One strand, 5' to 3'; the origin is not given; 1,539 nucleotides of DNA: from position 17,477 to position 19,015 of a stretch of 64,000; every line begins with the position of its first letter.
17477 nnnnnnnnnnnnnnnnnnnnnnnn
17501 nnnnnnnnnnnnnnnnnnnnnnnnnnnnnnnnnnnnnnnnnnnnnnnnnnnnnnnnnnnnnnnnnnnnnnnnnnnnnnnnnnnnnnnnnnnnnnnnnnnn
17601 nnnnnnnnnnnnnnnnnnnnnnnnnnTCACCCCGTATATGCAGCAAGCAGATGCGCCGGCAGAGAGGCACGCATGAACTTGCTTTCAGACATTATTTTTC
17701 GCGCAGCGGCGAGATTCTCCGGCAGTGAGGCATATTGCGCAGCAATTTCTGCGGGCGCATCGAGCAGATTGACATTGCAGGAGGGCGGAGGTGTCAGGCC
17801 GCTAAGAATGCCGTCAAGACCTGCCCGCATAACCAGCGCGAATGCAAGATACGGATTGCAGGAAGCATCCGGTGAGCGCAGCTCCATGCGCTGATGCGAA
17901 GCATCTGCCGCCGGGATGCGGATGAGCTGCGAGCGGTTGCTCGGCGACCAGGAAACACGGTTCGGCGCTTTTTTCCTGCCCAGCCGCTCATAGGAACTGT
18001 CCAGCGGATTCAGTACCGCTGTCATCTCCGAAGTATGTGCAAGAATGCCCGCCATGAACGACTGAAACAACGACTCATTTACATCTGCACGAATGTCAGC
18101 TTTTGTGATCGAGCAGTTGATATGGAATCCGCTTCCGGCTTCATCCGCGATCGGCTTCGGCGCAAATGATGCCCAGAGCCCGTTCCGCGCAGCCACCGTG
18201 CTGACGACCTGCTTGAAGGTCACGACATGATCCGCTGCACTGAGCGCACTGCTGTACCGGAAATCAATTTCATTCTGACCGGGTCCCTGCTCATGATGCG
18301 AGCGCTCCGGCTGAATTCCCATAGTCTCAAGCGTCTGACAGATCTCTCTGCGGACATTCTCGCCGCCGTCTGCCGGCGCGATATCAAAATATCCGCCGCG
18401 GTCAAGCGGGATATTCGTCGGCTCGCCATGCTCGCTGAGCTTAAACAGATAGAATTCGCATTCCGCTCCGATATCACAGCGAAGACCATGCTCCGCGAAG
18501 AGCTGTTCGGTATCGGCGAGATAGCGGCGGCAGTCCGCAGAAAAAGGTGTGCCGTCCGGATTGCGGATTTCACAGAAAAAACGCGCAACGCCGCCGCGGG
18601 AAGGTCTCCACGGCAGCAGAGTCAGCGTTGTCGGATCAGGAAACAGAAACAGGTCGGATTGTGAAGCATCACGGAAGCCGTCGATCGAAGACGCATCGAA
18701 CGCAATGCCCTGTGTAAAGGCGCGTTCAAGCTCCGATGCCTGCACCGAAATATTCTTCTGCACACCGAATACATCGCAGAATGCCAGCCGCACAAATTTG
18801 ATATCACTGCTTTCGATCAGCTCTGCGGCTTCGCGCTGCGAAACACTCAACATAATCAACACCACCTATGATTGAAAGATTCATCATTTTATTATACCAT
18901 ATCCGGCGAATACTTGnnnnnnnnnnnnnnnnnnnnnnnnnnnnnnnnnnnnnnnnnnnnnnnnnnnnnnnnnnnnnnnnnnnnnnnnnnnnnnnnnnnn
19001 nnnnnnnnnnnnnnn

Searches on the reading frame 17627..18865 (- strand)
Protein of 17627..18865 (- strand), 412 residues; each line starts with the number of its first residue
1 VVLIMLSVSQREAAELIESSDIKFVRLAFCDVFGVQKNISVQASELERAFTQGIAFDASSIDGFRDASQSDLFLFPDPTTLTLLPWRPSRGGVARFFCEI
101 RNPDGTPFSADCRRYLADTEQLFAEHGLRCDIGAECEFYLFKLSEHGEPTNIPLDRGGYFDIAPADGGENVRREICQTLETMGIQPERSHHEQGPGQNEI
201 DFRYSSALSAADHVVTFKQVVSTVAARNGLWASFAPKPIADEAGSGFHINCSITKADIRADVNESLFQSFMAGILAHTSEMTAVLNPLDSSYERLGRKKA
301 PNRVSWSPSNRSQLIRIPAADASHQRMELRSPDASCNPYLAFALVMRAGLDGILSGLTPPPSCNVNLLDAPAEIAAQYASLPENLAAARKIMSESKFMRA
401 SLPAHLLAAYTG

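Call 4: search_protein_families(library=pfam, proteins=[window:17627-18865:-])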
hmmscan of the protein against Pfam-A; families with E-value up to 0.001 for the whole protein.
window:17627-18865:- (412 aa): 2 families
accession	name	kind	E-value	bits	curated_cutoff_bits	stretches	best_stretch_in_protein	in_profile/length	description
PF00120.29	Gln-synt_C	-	6.8e-88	295.4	24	1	110-411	2-322/344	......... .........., catalytic domain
PF03951.24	Gln-synt_N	-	3.4e-26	91.1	33.4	1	21-103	1-82/82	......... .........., beta-Grasp domain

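Call 38: search_solved_structures(query=window:17627-18865:-, max_evalue=1e-20, show_alignments=1)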
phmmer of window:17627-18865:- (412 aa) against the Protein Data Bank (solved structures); distinct sequences matched with E-value up to 1e-20: 36.
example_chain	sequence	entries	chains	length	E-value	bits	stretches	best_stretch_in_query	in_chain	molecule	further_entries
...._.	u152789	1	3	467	1.6e-103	350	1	8-410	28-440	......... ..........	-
8tfb_A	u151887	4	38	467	5.7e-103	348.2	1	8-410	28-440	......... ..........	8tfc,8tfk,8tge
8s59_O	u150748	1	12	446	6.6e-103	348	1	10-410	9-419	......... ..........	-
4s0r_A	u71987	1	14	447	7.7e-100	337.9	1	9-407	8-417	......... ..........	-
7tfc_A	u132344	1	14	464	8.6e-100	337.7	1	9-407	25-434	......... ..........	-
4lnf_A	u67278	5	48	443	1.1e-99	337.4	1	11-407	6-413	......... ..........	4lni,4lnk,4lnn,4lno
8oow_A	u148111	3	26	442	9.5e-99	334.3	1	11-406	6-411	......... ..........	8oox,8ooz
7tfa_B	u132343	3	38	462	9e-97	327.8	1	7-409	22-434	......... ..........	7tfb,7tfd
7tdp_A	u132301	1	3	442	1e-96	327.6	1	9-409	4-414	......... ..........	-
7ten_A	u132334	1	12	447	1.6e-96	327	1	15-407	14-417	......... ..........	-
7tf9_A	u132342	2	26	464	1.8e-96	326.8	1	15-407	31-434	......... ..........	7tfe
7tdv_A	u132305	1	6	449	1.3e-94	320.7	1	11-407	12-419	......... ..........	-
7tf6_A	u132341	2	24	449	4.1e-94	319.1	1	12-407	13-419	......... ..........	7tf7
9y4a_A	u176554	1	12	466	4.6e-94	318.9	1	12-407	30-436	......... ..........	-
8ool_A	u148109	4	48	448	1.1e-87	297.9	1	12-409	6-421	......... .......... from Methanothermococcus thermolithotrophicus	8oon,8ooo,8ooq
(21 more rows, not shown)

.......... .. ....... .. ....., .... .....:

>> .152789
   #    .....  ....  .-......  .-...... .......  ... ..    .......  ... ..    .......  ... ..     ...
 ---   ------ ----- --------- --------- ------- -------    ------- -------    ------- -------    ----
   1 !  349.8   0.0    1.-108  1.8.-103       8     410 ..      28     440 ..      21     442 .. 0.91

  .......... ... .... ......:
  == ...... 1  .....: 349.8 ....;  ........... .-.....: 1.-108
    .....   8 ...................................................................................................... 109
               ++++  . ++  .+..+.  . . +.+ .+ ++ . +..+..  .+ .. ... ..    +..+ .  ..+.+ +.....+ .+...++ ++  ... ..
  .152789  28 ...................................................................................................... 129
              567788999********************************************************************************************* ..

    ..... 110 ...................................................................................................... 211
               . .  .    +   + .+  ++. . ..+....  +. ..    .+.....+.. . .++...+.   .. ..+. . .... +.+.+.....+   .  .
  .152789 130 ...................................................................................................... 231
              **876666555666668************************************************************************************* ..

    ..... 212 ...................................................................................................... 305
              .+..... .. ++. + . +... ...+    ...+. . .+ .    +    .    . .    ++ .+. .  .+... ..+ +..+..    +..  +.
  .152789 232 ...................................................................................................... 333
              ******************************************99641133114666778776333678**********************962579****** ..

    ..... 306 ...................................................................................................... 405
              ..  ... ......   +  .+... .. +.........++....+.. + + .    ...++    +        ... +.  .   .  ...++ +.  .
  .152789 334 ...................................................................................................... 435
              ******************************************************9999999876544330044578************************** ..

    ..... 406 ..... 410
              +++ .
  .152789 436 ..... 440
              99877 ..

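Call 55: search_protein_families(library=ncbifam, proteins=[window:17627-18865:-], max_evalue=0.00001)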
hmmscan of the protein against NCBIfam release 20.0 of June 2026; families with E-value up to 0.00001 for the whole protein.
window:17627-18865:- (412 aa): 5 families
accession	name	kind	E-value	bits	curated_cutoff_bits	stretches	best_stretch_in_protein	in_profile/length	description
TIGR00653.1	GlnA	equivalog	5e-103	345.3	429.15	1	13-410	3-437/462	type I glutamate--ammonia ligase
TIGR03105.1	gln_synth_III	equivalog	3.5e-74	249.9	469.6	1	14-410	2-410/435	type III glutamate--ammonia ligase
NF045547.1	GGputSyn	equivalog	3.2e-62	210.7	650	1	11-410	3-419/438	gamma-glutamylputrescine synthetase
NF007006.0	PRK09469.1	equivalog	3.7e-60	203.8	845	2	145-394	166-424/469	glutamate--ammonia ligase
NF041605.1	gln_syn_GlnII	equivalog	4.3e-13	49.1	500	1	55-346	36-325/333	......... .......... GlnII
